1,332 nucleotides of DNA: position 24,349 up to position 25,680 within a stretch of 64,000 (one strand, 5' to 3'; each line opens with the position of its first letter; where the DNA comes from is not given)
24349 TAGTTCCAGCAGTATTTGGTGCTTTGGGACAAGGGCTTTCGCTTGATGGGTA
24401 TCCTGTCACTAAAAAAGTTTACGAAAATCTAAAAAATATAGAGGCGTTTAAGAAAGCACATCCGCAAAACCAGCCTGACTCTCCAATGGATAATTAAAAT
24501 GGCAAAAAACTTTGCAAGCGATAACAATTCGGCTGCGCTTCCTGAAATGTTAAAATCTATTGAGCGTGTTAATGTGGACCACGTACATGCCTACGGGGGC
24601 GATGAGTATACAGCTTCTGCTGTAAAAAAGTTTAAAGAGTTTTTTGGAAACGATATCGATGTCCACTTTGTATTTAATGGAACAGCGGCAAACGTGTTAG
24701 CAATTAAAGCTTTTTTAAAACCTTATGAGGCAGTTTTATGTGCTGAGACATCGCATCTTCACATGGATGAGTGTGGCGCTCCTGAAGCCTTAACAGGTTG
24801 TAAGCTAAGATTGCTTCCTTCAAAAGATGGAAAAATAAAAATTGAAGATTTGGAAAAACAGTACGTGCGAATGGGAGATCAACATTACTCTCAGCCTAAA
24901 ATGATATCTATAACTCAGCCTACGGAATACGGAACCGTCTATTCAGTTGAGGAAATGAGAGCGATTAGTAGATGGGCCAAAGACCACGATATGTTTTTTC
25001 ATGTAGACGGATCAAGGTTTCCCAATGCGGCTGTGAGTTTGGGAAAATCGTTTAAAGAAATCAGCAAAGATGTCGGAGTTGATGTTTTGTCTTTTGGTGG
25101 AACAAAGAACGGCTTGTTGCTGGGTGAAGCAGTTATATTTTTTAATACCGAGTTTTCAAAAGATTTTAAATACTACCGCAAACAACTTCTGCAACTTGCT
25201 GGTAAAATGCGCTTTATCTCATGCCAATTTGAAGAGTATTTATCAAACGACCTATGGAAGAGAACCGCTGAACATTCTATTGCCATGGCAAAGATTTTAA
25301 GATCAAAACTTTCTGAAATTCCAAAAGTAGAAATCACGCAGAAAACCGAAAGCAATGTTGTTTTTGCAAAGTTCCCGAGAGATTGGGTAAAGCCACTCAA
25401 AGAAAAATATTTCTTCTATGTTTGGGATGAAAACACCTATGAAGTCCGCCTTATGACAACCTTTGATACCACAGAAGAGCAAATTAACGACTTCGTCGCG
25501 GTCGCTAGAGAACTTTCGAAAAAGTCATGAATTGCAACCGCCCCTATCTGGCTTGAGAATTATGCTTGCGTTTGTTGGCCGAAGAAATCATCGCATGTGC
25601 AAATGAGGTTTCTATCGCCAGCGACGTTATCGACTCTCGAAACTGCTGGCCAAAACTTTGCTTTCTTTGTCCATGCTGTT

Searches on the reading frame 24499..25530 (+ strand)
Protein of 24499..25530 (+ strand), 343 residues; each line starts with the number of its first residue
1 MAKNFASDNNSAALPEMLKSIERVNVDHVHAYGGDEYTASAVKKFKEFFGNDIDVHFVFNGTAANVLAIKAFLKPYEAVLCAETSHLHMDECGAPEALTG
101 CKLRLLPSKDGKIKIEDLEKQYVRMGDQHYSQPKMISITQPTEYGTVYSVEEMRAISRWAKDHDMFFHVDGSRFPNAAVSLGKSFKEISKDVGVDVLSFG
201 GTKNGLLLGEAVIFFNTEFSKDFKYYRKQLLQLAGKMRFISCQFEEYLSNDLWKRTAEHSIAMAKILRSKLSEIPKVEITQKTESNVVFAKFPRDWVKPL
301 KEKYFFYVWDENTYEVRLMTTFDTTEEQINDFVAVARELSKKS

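Call 86: search_protein_families(library=pfam, proteins=[window:24499-25530:+], max_evalue=0.001)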
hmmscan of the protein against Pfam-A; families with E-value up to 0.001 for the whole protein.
window:24499-25530:+ (343 aa): 2 families
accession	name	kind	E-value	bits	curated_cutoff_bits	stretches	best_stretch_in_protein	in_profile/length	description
PF01212.27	Beta_elim_lyase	-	6.5e-53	180.4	27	1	5-290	2-285/288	Beta-eliminating lyase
PF00155.27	Aminotran_1_2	-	9.3e-05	22.2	19.7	1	10-170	16-185/361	Aminotransferase class I and II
